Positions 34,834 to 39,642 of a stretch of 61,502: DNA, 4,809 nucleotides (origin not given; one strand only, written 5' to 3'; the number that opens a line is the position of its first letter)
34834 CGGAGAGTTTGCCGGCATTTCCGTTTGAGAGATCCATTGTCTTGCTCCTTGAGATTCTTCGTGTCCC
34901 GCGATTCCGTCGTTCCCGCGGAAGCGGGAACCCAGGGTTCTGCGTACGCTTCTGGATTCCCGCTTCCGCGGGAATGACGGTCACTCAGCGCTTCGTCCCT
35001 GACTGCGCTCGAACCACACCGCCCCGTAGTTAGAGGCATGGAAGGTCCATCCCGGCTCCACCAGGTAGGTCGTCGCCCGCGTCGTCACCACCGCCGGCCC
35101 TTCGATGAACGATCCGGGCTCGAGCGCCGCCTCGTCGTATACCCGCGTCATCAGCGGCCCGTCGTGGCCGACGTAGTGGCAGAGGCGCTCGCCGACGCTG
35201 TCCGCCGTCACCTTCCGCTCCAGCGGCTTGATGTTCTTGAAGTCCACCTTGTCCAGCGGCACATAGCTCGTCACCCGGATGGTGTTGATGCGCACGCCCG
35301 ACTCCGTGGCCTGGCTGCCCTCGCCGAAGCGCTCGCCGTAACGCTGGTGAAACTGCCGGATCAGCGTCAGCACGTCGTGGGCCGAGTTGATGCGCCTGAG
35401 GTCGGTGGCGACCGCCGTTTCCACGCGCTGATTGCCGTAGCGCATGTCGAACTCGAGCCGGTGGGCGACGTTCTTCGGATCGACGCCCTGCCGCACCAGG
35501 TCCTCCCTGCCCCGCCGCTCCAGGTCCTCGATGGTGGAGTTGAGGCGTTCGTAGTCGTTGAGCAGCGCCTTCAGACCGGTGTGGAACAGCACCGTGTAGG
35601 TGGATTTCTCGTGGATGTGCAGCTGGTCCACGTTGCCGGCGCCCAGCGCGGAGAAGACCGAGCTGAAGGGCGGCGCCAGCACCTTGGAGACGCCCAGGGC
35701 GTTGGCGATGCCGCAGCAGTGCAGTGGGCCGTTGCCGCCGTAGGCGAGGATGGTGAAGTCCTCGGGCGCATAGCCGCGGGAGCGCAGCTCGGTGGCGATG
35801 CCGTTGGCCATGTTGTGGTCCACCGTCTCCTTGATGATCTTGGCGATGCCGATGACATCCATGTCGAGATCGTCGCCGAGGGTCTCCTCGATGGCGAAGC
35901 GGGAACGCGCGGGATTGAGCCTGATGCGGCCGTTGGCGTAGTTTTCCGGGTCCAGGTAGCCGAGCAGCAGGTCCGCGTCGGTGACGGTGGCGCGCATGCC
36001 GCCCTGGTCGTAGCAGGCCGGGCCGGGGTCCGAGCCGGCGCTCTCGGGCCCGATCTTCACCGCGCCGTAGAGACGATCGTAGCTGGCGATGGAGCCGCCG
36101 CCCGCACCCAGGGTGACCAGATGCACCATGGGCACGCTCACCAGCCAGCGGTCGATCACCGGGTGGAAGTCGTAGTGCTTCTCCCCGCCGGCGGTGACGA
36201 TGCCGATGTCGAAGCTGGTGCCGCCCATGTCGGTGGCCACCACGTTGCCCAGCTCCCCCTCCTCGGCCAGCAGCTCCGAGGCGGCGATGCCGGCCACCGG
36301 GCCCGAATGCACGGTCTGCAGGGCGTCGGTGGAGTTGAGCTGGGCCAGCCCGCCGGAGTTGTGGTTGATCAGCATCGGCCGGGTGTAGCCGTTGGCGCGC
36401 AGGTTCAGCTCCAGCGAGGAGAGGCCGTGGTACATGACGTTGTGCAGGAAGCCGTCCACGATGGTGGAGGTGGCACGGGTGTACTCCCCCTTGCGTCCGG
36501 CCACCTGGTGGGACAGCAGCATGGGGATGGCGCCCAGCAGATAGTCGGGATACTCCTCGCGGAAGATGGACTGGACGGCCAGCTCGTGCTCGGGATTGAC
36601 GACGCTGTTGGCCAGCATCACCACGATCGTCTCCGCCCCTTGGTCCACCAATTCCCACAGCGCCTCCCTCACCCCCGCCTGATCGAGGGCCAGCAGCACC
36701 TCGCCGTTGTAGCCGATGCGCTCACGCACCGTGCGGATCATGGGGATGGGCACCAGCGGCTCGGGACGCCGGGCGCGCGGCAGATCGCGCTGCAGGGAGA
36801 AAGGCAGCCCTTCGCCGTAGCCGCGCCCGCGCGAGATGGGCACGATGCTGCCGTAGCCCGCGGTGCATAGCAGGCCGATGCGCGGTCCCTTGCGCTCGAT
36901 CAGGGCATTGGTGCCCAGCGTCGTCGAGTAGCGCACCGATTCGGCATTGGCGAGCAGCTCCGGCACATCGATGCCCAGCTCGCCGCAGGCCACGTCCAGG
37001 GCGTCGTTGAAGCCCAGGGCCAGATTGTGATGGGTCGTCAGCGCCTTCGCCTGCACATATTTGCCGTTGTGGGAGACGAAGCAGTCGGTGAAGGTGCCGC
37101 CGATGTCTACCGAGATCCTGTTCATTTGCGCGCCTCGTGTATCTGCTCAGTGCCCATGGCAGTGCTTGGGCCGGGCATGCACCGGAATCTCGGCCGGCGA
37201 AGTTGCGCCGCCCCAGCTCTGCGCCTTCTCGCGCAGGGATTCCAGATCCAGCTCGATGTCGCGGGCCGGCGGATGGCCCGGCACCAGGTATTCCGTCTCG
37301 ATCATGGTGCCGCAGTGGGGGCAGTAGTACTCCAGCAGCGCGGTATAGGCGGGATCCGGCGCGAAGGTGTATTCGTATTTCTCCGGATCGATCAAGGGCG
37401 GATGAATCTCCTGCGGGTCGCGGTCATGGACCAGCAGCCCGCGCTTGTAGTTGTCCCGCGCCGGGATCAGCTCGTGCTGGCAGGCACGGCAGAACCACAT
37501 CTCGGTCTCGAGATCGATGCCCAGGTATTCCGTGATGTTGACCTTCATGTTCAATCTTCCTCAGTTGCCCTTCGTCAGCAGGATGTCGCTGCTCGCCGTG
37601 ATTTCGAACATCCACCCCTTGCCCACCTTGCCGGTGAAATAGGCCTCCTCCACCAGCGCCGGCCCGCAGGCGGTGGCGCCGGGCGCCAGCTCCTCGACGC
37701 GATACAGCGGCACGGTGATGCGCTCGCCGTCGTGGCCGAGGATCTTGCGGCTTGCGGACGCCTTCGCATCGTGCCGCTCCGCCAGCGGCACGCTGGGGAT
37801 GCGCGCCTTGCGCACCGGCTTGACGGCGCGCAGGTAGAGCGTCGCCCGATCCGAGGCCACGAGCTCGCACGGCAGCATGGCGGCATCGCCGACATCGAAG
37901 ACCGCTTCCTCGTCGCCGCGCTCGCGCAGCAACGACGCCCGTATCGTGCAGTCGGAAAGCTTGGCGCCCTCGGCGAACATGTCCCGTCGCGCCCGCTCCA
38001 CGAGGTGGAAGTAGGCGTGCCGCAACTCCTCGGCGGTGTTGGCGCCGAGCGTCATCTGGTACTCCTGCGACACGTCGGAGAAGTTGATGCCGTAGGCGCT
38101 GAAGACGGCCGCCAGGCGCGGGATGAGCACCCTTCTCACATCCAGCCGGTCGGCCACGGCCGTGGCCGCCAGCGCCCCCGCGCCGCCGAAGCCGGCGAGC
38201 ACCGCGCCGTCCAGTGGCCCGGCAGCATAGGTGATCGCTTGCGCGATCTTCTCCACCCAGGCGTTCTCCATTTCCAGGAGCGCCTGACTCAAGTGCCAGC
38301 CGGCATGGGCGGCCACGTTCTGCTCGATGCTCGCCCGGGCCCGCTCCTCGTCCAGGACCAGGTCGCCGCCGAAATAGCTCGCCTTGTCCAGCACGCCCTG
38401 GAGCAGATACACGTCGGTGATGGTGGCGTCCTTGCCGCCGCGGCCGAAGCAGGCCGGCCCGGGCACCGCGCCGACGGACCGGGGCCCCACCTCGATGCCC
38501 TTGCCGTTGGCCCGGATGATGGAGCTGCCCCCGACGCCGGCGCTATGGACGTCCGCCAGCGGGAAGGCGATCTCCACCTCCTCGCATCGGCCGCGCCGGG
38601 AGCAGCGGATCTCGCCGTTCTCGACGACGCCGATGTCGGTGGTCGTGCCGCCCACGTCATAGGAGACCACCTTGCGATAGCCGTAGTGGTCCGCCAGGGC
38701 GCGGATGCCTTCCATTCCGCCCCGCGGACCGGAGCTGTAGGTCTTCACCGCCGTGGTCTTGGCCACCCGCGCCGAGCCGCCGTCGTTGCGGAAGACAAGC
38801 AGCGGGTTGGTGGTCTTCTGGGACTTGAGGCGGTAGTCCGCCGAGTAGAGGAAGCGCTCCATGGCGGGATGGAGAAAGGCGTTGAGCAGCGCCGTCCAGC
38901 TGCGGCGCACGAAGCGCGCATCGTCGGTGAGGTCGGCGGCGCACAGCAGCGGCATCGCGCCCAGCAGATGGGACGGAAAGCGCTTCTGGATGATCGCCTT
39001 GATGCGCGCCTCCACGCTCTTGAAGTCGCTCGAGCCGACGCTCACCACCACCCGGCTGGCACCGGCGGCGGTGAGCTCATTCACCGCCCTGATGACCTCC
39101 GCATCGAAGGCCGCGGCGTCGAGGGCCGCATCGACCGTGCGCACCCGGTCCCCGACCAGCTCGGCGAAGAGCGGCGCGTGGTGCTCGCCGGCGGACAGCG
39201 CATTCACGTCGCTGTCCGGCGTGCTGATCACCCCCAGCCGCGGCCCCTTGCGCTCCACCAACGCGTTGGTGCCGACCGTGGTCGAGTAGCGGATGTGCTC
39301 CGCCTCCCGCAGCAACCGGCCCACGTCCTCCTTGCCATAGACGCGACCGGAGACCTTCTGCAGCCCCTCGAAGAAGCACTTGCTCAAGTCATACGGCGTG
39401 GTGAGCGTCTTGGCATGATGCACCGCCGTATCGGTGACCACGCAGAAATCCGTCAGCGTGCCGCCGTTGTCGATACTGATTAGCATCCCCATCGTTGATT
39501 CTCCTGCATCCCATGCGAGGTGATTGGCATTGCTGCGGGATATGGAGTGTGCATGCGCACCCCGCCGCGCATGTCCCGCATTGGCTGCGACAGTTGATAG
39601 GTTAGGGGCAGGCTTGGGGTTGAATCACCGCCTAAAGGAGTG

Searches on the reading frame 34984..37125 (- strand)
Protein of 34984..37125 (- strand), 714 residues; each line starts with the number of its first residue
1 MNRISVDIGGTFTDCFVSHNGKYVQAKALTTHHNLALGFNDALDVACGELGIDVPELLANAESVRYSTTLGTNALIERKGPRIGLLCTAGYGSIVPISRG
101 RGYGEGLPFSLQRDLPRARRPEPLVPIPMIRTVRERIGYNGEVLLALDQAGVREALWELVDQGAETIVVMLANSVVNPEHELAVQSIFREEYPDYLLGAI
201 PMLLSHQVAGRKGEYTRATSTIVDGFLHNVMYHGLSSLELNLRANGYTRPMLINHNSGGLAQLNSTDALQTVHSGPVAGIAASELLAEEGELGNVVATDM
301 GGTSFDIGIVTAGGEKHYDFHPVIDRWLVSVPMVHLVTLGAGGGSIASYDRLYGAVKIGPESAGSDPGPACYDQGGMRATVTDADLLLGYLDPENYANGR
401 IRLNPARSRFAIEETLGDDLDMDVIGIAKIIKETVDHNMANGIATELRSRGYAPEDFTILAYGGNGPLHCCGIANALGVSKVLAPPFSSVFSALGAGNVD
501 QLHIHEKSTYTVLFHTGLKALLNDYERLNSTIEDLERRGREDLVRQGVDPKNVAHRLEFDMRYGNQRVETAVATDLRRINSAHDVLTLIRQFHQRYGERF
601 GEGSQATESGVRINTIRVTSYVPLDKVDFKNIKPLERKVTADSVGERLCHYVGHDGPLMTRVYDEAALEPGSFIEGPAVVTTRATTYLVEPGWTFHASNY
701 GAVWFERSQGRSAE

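Call 16: search_protein_families(library=pfam, proteins=[window:34984-37125:-], max_evalue=0.001)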
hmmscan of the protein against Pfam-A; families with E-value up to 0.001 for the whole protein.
window:34984-37125:- (714 aa): 3 families
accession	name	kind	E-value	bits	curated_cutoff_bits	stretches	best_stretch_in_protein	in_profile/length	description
PF01968.24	Hydantoinase_A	-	4.6e-72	243.1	22.9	1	217-500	1-286/291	Hydantoinase/oxoprolinase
PF05378.19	Hydant_A_N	-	5.5e-39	134.1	25.2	1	3-191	1-175/176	Hydantoinase/oxoprolinase N-terminal region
PF19278.4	Hydant_A_C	-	6.1e-19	68.6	21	1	524-694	10-179/193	Hydantoinase/oxoprolinase C-terminal domain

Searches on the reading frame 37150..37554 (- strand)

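Call 16: search_protein_families(library=pfam, proteins=[window:37150-37554:-], max_evalue=0.001)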
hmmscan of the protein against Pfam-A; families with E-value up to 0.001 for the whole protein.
window:37150-37554:- (135 aa): 4 families
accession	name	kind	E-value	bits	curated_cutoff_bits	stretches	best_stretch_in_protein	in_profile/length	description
PF08882.16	Acetone_carb_G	-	3.5e-35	121.1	21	1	6-110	2-111/113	Acetone carboxylase gamma subunit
PF24292.1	DUF7479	-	0.00021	21.8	27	0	8-32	19-43/60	Domain of unknown function (DUF7479)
PF24463.1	DUF7577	-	0.00041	20.3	28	0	77-89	4-16/27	Domain of unknown function (DUF7577)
PF13248.11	Zn_ribbon_3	-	0.00085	19.1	27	0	75-87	2-14/26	zinc-ribbon domain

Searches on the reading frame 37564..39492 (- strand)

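Call 52: search_protein_families(library=pfam, proteins=[window:37564-39492:-], max_evalue=0.001)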
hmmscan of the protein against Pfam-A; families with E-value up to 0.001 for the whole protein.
window:37564-39492:- (643 aa): 3 families
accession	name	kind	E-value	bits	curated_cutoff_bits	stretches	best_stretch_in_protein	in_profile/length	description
PF01968.24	Hydantoinase_A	-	4.1e-61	207.2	22.9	1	198-477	2-290/291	Hydantoinase/oxoprolinase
PF05378.19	Hydant_A_N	-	4.6e-23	82.3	25.2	1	5-171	2-175/176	Hydantoinase/oxoprolinase N-terminal region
PF19278.4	Hydant_A_C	-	0.00019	21.3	21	0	552-625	102-176/193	Hydantoinase/oxoprolinase C-terminal domain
